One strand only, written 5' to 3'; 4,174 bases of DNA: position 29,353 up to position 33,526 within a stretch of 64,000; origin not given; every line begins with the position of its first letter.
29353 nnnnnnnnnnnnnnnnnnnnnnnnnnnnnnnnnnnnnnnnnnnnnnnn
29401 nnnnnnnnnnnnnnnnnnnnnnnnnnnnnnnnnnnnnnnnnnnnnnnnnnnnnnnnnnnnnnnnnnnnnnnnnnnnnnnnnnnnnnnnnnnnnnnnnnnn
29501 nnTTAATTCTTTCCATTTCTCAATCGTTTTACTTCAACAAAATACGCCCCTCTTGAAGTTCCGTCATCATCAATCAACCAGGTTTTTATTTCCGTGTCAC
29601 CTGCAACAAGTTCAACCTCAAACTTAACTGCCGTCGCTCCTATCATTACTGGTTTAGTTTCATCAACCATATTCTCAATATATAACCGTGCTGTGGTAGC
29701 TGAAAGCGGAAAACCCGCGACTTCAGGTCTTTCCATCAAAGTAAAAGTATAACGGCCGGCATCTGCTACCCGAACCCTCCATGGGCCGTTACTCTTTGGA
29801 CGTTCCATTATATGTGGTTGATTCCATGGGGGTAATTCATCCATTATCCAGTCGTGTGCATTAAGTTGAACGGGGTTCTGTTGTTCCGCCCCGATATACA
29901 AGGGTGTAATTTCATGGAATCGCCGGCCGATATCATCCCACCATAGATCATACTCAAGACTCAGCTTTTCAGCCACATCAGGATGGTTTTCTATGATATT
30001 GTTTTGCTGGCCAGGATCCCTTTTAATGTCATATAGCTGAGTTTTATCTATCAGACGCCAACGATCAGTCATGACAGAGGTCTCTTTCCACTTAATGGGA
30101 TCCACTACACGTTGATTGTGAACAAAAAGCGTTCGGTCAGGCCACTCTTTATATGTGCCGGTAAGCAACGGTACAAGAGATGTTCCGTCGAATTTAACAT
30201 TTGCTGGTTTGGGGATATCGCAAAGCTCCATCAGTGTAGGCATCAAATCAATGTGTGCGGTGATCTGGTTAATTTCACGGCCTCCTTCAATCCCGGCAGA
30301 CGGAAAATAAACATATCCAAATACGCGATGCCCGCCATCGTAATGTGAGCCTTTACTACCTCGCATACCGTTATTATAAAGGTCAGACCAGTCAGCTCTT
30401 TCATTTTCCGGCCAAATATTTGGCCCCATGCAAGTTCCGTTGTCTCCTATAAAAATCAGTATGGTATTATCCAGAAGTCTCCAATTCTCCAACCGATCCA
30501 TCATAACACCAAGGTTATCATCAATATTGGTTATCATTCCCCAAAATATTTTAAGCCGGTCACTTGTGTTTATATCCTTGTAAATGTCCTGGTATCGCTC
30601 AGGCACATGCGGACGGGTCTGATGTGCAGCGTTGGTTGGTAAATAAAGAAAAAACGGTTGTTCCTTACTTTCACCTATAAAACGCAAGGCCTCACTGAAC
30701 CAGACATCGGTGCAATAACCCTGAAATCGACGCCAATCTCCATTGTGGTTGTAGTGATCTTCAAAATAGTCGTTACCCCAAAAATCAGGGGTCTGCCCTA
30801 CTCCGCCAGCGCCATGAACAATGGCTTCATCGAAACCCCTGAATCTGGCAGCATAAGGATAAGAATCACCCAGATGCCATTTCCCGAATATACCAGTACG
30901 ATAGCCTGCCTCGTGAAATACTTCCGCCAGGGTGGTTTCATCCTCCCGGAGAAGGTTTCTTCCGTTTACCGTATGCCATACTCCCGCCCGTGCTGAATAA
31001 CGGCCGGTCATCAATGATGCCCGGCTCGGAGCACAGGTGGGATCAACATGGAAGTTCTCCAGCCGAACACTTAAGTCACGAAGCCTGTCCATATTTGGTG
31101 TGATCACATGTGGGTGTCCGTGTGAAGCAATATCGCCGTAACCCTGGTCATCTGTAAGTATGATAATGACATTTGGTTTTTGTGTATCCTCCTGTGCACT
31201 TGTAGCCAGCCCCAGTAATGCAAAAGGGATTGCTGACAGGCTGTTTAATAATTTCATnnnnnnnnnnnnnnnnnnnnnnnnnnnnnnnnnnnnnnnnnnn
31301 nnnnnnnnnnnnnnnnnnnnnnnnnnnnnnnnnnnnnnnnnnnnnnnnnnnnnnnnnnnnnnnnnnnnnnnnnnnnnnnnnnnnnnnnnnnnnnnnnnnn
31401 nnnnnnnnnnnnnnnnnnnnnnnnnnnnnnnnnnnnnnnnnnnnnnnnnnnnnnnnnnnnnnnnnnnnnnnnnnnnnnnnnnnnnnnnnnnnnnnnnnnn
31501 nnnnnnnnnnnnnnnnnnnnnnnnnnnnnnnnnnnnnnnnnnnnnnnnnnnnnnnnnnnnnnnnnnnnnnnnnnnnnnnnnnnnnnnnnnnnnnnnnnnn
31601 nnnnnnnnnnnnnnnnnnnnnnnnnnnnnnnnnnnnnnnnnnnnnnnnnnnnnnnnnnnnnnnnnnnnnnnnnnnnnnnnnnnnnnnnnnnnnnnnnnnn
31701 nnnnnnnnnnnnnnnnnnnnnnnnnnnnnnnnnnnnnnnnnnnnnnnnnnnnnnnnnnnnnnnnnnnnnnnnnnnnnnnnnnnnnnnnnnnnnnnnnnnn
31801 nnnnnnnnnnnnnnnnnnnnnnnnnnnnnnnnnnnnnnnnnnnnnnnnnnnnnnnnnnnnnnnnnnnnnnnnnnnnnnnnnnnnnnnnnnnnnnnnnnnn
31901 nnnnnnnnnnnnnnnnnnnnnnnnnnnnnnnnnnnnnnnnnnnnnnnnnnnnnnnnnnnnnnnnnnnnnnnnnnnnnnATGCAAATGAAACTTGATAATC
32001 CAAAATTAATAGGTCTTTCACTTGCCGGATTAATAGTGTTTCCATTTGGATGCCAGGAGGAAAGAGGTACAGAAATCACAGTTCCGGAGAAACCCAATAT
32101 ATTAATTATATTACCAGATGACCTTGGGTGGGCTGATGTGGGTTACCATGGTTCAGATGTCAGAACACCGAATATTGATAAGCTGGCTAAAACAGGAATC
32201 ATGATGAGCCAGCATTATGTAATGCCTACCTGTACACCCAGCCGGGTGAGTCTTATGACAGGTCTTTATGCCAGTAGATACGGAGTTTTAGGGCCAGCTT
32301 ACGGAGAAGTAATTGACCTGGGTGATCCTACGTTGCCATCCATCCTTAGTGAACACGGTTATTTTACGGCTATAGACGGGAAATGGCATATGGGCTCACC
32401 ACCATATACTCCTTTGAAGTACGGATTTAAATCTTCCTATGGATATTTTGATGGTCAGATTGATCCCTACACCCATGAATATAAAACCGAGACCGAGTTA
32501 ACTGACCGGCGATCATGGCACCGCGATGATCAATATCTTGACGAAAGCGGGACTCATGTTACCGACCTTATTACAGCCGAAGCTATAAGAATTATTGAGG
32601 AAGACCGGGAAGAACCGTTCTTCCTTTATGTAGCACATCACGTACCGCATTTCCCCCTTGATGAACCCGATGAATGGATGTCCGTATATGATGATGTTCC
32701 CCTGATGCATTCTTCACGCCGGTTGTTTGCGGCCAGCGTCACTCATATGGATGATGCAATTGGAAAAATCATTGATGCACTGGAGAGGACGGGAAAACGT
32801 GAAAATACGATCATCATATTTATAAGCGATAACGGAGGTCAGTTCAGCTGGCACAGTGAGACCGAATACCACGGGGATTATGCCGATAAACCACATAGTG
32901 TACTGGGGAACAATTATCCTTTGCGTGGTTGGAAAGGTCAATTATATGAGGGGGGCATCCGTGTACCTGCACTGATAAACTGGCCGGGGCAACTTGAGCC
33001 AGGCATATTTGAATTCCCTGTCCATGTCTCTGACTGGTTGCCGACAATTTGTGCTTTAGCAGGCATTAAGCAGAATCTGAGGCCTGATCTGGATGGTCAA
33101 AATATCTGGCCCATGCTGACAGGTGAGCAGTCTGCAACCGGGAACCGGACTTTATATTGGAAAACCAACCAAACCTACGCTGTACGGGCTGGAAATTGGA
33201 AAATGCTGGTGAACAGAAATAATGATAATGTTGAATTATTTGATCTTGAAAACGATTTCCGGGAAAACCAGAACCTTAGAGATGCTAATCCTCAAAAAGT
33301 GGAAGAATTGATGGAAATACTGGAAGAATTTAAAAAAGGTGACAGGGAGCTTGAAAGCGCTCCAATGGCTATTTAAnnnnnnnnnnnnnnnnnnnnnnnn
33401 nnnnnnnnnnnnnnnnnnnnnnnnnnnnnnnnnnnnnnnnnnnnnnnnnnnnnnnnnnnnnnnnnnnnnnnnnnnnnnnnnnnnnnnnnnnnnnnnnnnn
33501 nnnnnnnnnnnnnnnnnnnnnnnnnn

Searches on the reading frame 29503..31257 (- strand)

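Call 12: search_protein_families(library=pfam, proteins=[window:29503-31257:-], max_evalue=0.001)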
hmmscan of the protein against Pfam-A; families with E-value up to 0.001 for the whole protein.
window:29503-31257:- (584 aa): 3 families
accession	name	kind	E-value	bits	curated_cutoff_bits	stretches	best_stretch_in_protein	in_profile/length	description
PF00884.28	Sulfatase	-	2e-49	169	25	1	28-347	1-300/301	Sulfatase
PF16347.10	SGSH_C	-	2.3e-11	44.5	29.3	1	315-425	21-135/154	N-sulphoglucosamine sulphohydrolase, C-terminal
PF01663.27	Phosphodiest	-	0.00088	19.4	23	0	46-275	17-221/342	Type I phosphodiesterase / nucleotide pyrophosphatase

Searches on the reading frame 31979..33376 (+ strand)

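Call 12: search_protein_families(library=pfam, proteins=[window:31979-33376:+], max_evalue=0.001)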
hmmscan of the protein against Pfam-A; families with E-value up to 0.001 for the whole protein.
window:31979-33376:+ (465 aa): 4 families
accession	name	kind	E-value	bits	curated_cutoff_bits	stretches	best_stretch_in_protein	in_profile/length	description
PF00884.28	Sulfatase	-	1.3e-56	192.5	25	1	39-363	1-301/301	Sulfatase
PF16347.10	SGSH_C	-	1.8e-10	41.6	29.3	1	321-441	10-140/154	N-sulphoglucosamine sulphohydrolase, C-terminal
PF01663.27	Phosphodiest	-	1.1e-09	38.8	23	1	42-288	2-222/342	Type I phosphodiesterase / nucleotide pyrophosphatase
PF14707.11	Sulfatase_C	-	0.00052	21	30.9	0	416-460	54-98/127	C-terminal region of aryl-sulfatase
